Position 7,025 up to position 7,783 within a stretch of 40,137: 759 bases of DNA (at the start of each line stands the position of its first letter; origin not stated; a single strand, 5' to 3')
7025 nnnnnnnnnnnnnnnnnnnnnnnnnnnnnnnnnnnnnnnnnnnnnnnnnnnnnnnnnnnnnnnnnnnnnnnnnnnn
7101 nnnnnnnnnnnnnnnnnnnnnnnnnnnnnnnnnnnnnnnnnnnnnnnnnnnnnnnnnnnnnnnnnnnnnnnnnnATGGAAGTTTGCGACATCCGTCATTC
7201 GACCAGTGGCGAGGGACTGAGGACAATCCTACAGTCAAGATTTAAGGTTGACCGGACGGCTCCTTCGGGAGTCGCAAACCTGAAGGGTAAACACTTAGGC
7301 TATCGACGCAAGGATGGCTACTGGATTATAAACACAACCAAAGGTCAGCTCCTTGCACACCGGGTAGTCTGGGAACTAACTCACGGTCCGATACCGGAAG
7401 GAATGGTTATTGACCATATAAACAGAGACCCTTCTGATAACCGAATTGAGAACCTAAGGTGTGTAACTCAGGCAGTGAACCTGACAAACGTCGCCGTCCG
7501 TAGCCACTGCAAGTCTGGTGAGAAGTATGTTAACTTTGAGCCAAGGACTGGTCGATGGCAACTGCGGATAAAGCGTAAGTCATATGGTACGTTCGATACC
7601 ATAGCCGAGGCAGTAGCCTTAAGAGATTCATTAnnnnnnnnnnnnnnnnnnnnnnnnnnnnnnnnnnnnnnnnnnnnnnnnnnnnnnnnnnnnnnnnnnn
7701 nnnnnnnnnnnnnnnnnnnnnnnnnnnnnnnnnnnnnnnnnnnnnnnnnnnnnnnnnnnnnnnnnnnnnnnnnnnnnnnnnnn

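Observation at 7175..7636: HNH/AP2 homing endonuclease inserted at the ligase 3' end, upstream of the early terminator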

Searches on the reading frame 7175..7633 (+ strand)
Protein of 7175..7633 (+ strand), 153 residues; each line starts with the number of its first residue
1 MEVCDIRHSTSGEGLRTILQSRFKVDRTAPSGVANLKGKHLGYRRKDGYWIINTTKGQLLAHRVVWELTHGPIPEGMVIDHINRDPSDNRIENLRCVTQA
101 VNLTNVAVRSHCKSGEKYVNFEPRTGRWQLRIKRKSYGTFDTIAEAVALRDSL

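Call 3: search_protein_families(library=pfam, proteins=[window:7175-7633:+], max_evalue=0.01)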
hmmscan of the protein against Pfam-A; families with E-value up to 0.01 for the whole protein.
window:7175-7633:+ (153 aa): 1 family
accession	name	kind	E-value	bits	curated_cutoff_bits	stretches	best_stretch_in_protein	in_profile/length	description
PF13392.12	HNH_3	-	1.5e-22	79.4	24.8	1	60-102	2-44/46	HNH endonuclease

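Call 5: search_dna_similar(query=window:7175-7633:+, collection=phages, mode=protein, max_rows=60)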
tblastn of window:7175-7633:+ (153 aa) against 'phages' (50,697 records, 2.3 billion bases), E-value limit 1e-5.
Records with a match: 2786; places in all: 3906; records where one place covers at least 80% of the query: 587.
Best place of each record, by identity: >=99% 1; 95-99% 9; 80-90% 5; 60-80% 22; <60% 2749.
By first word of the organism name: Salmonella 652; Escherichia 501; Klebsiella 478; Vibrio 334; Acinetobacter 86; Pectobacterium 66; Yersinia 45; Erwinia 43; Shigella 42; Pseudomonas 39; and 80 more.
By host as written in the record: - 551; Klebsiella pneumoniae 242; Escherichia coli 185; Salmonella enterica 73; Salmonella enterica subsp. enterica serovar Typhimurium 60; Salmonella sp. 57; Salmonella enterica subsp. enterica serovar Enteritidis 55; Salmonella enterica subsp. enterica serovar Enteritidis PT1 43; and 635 more.
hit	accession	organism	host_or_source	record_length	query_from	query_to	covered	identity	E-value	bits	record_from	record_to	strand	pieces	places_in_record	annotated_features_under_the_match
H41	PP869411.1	Enterobacter phage vB_EclP_26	Enterobacter cloacae 26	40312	1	153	100%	100.0%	3e-100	320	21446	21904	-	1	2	hypothetical protein | ATP-dependent DNA ligase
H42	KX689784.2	Escherichia phage JSS1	Escherichia coli O153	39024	1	153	100%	98.0%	9e-99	316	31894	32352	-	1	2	HNH homing endonuclease | DNA ligase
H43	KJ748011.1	Escherichia phage PE3-1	Escherichia coli O153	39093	1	153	100%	98.0%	9e-99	316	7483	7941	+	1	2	hypothetical protein | ligase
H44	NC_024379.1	Escherichia phage PE3-1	Escherichia coli O153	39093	1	153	100%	98.0%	9e-99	316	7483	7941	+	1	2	hypothetical protein | DNA ligase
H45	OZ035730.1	Kayfunavirus CLBP1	-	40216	1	153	100%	96.1%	1e-96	310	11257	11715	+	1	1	record has no annotation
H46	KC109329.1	Escherichia phage CLB_P1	-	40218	1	153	100%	96.1%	1e-96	310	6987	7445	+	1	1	putative endonuclease | DNA ligase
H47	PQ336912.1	Salmonella phage CHRF_30111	Salmonella enterica subsp. enterica ...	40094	6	153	97%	85.1%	3e-81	265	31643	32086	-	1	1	HNH endonuclease | DNA ligase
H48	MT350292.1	Enterococcus phage EFA-1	Enterococcus faecalis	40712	6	153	97%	85.1%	1e-80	264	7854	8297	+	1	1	lig: ATP dependent DNA ligase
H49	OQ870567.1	Escherichia phage SR04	Escherichia coli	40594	6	153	97%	85.1%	1e-80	264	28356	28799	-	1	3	lig: DNA ligase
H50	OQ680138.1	Escherichia phage PH1061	Escherichia coli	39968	6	153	97%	84.5%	8e-80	261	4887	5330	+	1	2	HNH endonuclease | DNA ligase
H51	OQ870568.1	Escherichia phage Zappy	Escherichia coli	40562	6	153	97%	83.1%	2e-77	254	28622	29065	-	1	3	lig: DNA ligase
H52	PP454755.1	Klebsiella phage vB_KpP_GP-5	Klebsiella pneumoniae KP411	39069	1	152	99%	67.1%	8e-65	218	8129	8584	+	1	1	HNH endonuclease | ATP-dependent DNA ligase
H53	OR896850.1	Klebsiella phage ViciousJeremy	Klebsiella pneumoniae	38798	1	152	99%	67.1%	1e-64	218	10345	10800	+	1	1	HNH endonuclease | DNA ligase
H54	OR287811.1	Klebsiella phage VSG32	Klebsiella pneumoniae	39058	1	152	99%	66.4%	4e-65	219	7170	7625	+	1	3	HNH endonuclease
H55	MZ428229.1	Klebsiella phage vB_KpnP-VAC1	Klebsiella pneumoniae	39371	1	152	99%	66.4%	5e-64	216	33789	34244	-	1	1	HNH endonuclease | DNA ligase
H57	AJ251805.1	Yersinia phage phiYeO3-12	Yersinia enterocolitica serotype O:3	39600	1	152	99%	66.4%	5e-64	216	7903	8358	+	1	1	1.45: putative 1.45 protein | 1.3: DNA ligase | 1.45: terminator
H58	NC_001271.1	Yersinia phage phiYeO3-12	Yersinia enterocolitica (type O:3)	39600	1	152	99%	66.4%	5e-64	216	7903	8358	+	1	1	1.45: HNH endonuclease | 1.3: DNA ligase | 1.45: terminator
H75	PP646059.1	Klebsiella phage p9676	Klebsiella pneumoniae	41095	1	153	100%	59.5%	2e-54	189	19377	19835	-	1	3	putative endonuclease | DNA ligase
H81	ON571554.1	Klebsiella phage JB48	Klebsiella pneumoniae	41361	1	153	100%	58.8%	3e-54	188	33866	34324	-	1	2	ATP-dependent DNA ligase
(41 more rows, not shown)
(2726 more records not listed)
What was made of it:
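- Orthologues sit at the same position in several genera: Teetrevirus phiYeO3-12, KP32-like Klebsiella phages, Kayfunavirus and others (call 5).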

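Call 7: get_annotated_region(hit=H41, flank=1500)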
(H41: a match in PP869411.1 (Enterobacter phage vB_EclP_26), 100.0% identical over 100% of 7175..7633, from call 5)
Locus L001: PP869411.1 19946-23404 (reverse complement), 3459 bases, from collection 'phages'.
description: Enterobacter phage vB_EclP_26, complete genome.
organism: Enterobacter phage vB_EclP_26 (NCBI taxid 3161160)
taxonomy: Viruses; Duplodnaviria; Heunggongvirae; Uroviricota; Caudoviricetes
host: Enterobacter cloacae 26; source: -; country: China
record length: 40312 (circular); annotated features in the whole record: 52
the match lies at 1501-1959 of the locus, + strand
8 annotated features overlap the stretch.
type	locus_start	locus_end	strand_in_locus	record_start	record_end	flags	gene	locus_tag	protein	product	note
CDS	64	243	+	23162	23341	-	-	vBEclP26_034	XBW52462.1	hypothetical protein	-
CDS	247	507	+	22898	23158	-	-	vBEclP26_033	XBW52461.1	hypothetical protein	-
CDS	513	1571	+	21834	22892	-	-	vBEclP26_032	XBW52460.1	ATP-dependent DNA ligase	-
CDS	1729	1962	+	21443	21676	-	-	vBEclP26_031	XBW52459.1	hypothetical protein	Gp2.8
CDS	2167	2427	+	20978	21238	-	-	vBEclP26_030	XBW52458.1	hypothetical protein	-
CDS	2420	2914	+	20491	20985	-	-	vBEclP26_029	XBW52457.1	hypothetical protein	-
CDS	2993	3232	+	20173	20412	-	-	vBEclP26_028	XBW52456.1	host RNA polymerase inhibitor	-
CDS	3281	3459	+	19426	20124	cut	-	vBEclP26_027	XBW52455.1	single-stranded DNA-binding protein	-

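Call 9: get_annotated_region(hit=H57, flank=1500)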
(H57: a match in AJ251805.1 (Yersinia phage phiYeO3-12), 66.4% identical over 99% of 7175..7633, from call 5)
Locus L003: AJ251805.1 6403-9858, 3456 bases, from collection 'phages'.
description: Bacteriophage phiYeO3-12 complete genome.
organism: Yersinia phage phiYeO3-12 (NCBI taxid 110457)
taxonomy: Viruses; Duplodnaviria; Heunggongvirae; Uroviricota; Caudoviricetes; Autographiviridae; Studiervirinae; Teetrevirus; Teetrevirus YeO312
host: Yersinia enterocolitica serotype O:3; source: -; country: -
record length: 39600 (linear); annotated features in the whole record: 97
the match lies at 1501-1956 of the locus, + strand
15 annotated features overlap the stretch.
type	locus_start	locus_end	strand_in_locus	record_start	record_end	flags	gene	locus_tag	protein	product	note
CDS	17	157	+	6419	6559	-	1.1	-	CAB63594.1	1.1 protein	-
CDS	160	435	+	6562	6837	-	1.2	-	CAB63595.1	deoxyguanosine triphospho-hydrolase inhibitor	-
regulatory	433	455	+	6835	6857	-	-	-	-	promoter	phiYeO3-12 promoter phi1.3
stem_loop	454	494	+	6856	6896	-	-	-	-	-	putative RNase III site R1.3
CDS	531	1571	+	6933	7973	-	1.3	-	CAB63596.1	DNA ligase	-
CDS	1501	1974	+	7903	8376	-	1.45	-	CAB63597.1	putative 1.45 protein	homologous to HNH endonuclease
regulatory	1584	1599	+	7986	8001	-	1.45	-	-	terminator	putative early transcriptional terminator TE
regulatory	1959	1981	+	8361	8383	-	-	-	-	promoter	phiYeO3-12 promoter phi1.5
CDS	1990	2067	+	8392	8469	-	1.5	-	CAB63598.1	1.5 protein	-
CDS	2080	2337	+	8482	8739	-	1.6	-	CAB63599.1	1.6 protein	-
CDS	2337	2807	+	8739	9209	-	1.7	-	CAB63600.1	1.7 protein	-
CDS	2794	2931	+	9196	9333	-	1.8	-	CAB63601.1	1.8 protein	-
CDS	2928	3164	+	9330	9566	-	2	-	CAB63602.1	bacterial RNA polymerase inhibitor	-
regulatory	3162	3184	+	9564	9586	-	-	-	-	promoter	phiYeO3-12 promoter phi2.5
CDS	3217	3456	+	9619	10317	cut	2.5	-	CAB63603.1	single-stranded DNA-binding protein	-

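Call 11: get_annotated_region(hit=H42, flank=1500)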
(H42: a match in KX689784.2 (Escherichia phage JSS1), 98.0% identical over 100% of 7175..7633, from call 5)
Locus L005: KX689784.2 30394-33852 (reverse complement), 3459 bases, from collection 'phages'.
description: Escherichia phage JSS1, complete genome.
organism: Escherichia phage JSS1 (NCBI taxid 1897443)
taxonomy: Viruses; Duplodnaviria; Heunggongvirae; Uroviricota; Caudoviricetes; Autographiviridae; Studiervirinae; Kayfunavirus; Kayfunavirus PE31
host: Escherichia coli O153; source: -; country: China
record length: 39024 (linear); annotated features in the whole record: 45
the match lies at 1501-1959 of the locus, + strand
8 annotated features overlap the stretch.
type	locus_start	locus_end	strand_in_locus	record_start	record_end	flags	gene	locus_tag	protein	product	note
CDS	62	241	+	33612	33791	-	-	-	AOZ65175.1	hypothetical protein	-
CDS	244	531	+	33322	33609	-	-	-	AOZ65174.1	inhibitor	-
CDS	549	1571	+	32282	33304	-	-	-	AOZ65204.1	DNA ligase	-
CDS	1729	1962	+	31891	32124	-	-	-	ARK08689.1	HNH homing endonuclease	-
CDS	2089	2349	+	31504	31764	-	-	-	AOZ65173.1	hypothetical protein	-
CDS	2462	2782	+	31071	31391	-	-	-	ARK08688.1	hypothetical protein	-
CDS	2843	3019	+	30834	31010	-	-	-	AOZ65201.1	host RNAP inhibitor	-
CDS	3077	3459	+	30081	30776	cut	-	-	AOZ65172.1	DNA binding protein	-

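Call 12: get_annotated_region(hit=H46, flank=1500)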
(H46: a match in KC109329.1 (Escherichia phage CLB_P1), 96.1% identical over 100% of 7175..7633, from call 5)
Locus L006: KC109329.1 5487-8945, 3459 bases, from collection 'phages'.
description: Escherichia phage CLB_P1, complete genome.
organism: Escherichia phage CLB_P1 (NCBI taxid 1262524)
taxonomy: Viruses; Duplodnaviria; Heunggongvirae; Uroviricota; Caudoviricetes; Autographiviridae; Studiervirinae; Kayfunavirus
host: -; source: -; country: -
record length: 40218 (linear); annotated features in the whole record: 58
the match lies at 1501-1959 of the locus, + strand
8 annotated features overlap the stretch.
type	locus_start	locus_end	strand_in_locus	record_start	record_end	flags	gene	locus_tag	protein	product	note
CDS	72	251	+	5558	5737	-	-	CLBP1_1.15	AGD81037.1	hypothetical protein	similar to gp1.15 of Enterobacteria phage K1F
CDS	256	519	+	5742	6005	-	-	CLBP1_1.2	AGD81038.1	putative dGTP triphosphohydrolase inhibitor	similar to gp1.2 of Enterobacteria phage K1F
CDS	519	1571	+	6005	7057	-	-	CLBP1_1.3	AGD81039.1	DNA ligase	similar to Enterobacteria phage K1F ATP-dependant DNA ligase; catalyzes the ATP-dependent formation of a phosphodiester ...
CDS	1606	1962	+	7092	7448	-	-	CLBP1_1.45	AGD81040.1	putative endonuclease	similar to Yersinia phage phiYeO3-12 gp1.45 endonuclease; HNH nuclease; HNH endonuclease signature is found in viral, ...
CDS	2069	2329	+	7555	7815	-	-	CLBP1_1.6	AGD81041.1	hypothetical protein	similar to Enterobacteria phage EcoDS1 gp1.6 protein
CDS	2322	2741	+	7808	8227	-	-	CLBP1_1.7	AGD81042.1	putative nucleotide kinase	similar to Enterobacteria phage T7 nucleotide kinase gp1.7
CDS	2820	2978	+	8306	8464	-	-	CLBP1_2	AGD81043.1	host RNA polymerase inhibitor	similar to Enterobacteria phage K1F host RNA polymerase inhibitor gp2 protein; T7 RNA polymerase inhibitor binds to ...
CDS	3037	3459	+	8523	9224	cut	-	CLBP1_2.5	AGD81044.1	single-stranded DNA-binding protein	similar to Ent; binds single-stranded DNA; in phage T7 gp2.5 is essential for DNA replication and recombination; gp2.5; ...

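Call 13: get_annotated_region(hit=H50, flank=1500)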
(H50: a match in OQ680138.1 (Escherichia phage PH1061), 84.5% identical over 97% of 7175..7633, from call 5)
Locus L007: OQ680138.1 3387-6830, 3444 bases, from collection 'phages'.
description: Escherichia phage PH1061, complete genome.
organism: Escherichia phage PH1061 (NCBI taxid 3038278)
taxonomy: Viruses; Duplodnaviria; Heunggongvirae; Uroviricota; Caudoviricetes; Autographiviridae; Studiervirinae; Kayfunavirus
host: Escherichia coli; source: fecal sewage; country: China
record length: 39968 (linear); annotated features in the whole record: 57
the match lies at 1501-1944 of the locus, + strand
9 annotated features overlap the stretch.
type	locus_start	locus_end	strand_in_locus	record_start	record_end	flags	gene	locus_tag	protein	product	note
CDS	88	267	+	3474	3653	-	-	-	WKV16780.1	hypothetical protein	-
CDS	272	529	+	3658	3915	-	-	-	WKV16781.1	dGTPase inhibitor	-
CDS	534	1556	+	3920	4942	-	-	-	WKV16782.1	DNA ligase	-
CDS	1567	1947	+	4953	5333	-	-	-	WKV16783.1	HNH endonuclease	-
CDS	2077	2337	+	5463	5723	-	-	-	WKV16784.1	hypothetical protein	-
CDS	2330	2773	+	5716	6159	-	-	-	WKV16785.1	hypothetical protein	-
CDS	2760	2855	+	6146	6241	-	-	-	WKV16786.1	hypothetical protein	-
CDS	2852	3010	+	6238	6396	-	-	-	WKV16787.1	RNA polymerase inhibitor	-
CDS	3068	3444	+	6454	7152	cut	-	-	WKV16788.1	ssDNA binding protein and ssDNA annealing protein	Gp2.5-like ssDNA binding protein and ssDNA annealing protein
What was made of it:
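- GenBank annotators chose four different starts (calls 7, 9, 11, 12, 13).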

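Call 19: search_protein_families(library=pfam, proteins=[window:7175-7633:+], max_evalue=10)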
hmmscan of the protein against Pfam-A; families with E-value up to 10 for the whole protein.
window:7175-7633:+ (153 aa): 3 families
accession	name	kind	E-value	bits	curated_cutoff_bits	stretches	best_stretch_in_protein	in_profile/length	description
PF13392.12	HNH_3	-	1.5e-22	79.4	24.8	1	60-102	2-44/46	HNH endonuclease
PF01948.23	PyrI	-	0.093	13.4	25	1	72-98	5-31/93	Aspartate carbamoyltransferase regulatory chain, allosteric domain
PF24694.1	LNS2_PITM1-3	-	0.21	12.1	27.7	1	46-111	35-103/124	PITM 1-3, LNS2 domain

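Call 20: search_protein_families(library=phrogs, proteins=[window:7175-7633:+], max_evalue=0.001)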
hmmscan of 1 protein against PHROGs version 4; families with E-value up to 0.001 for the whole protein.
window:7175-7633:+ (153 aa): 15 families
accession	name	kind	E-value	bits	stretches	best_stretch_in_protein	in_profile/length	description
phrog_99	-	DNA, RNA and nucleotide metabolism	5.5e-44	152.4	1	35-152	136-254/383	HNH endonuclease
phrog_4578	-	DNA, RNA and nucleotide metabolism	1.9e-24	87.1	1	61-151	14-108/130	HNH endonuclease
phrog_826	-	DNA, RNA and nucleotide metabolism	8e-20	72.5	1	42-118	90-175/281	HNH endonuclease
phrog_3593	-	DNA, RNA and nucleotide metabolism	2.5e-17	64.2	1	42-148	76-187/210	HNH endonuclease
phrog_59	-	DNA, RNA and nucleotide metabolism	2.4e-15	57.8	1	34-102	159-231/423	HNH endonuclease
phrog_1492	-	DNA, RNA and nucleotide metabolism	6.1e-15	56.3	1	26-104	69-157/414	HNH endonuclease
phrog_1891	-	DNA, RNA and nucleotide metabolism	7.8e-15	56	1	39-103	140-209/255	HNH endonuclease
phrog_959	-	DNA, RNA and nucleotide metabolism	9.7e-13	49.1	1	35-118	28-118/138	HNH endonuclease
phrog_6254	-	DNA, RNA and nucleotide metabolism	4.5e-09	37.8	1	42-106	19-86/154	HNH endonuclease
phrog_1872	-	DNA, RNA and nucleotide metabolism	8.9e-09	36.5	1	28-111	31-114/166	endonuclease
phrog_15471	-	DNA, RNA and nucleotide metabolism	7.2e-08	33.5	1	46-100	15-74/183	HNH endonuclease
phrog_374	-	DNA, RNA and nucleotide metabolism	4.2e-07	30.1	1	72-151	319-400/617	HNH endonuclease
phrog_7545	-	DNA, RNA and nucleotide metabolism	9.4e-06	26.9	1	35-99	60-126/160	HNH endonuclease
phrog_13470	-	DNA, RNA and nucleotide metabolism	2.1e-05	25.7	1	102-151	83-136/152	HNH endonuclease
phrog_36769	-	unknown function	0.00022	21.7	1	53-137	235-312/367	-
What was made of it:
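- Checked: The ORF is not a chance ORF: Pfam HNH_3 gives E=1.5e-22 and 79.4 bits against a cutoff of 24.8 (call 3), and PHROG 99 'HNH endonuclease' gives E=5.5e-44 (call 20).
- HNH_3 E=1.5e-22 (call 3) and PHROG 99 (call 20).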

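Call 21: search_solved_structures(query=window:7175-7633:+, max_evalue=1, show_alignments=3)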
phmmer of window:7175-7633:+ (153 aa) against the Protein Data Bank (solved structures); distinct sequences matched with E-value up to 1: 2.
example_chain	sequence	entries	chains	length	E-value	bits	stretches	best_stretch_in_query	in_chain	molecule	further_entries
1u3e_M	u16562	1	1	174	0.00034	23.6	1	37-109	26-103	HNH homing endonuclease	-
2x4h_A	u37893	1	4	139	0.94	12.4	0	7-65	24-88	HYPOTHETICAL PROTEIN SSO2273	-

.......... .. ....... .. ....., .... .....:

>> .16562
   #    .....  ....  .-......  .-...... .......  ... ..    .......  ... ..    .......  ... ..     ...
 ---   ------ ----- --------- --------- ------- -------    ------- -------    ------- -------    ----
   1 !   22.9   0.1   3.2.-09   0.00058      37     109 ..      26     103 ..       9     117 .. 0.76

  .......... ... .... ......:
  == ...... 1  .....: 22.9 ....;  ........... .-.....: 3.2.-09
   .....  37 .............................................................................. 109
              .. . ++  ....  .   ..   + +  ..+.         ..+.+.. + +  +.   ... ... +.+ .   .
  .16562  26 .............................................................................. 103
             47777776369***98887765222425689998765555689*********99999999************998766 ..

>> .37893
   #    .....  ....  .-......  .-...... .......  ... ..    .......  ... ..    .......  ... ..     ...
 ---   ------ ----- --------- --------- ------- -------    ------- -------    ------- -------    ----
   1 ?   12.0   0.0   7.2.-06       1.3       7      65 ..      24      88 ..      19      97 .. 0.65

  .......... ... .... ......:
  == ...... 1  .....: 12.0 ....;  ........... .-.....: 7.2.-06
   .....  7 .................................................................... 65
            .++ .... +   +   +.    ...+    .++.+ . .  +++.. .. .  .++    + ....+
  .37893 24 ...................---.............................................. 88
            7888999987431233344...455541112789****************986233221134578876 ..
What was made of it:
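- On HNH / His-Me finger endonucleases (Pfam HNH_3, PF13392): D80, H81, N93 and N102 align with D74, H75, N87 and N96 of I-HmuI (call 21).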

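Call 33: find_related_loci(query=window:7175-7633:+, collection=viral_contigs, flank=1500)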
Query window:7175-7633:+ (153 aa) in viral_contigs; peptide patterns used: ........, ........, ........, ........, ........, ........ (x = any residue, [..] = any of these).
75 stretches matched a pattern; 73 encode a relative of the query (tblastn E <= 1e-3); 73 distinct loci.
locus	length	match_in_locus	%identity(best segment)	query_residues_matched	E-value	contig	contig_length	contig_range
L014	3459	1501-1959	98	1-153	1e-102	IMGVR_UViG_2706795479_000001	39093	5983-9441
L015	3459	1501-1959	97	1-153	2e-100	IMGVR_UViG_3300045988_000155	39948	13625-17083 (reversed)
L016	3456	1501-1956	60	1-152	2e-61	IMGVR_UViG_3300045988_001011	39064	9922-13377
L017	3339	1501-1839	44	38-150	6e-28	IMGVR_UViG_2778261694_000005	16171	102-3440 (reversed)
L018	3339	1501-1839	44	38-150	6e-28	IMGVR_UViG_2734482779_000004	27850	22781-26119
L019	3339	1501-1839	44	38-150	7e-27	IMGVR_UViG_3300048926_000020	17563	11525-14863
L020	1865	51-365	45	46-150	2e-25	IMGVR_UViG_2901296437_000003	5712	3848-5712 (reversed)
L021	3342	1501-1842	40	37-150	2e-24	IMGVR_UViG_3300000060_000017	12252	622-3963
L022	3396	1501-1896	41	30-152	5e-22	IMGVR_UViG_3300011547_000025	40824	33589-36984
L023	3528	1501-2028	57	44-151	8e-22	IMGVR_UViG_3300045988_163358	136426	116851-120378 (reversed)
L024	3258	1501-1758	51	61-142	2e-21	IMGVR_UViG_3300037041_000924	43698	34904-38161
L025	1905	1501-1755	46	58-148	2e-20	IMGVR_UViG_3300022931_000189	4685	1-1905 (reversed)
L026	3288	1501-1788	44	56-146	1e-19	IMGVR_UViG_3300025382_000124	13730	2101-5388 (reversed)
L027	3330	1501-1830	44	47-148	1e-19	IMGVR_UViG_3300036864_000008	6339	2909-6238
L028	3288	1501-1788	44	56-146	1e-19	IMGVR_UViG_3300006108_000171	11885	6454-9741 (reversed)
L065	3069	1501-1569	100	1-23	4e-10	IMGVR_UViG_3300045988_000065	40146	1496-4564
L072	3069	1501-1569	91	1-23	6e-9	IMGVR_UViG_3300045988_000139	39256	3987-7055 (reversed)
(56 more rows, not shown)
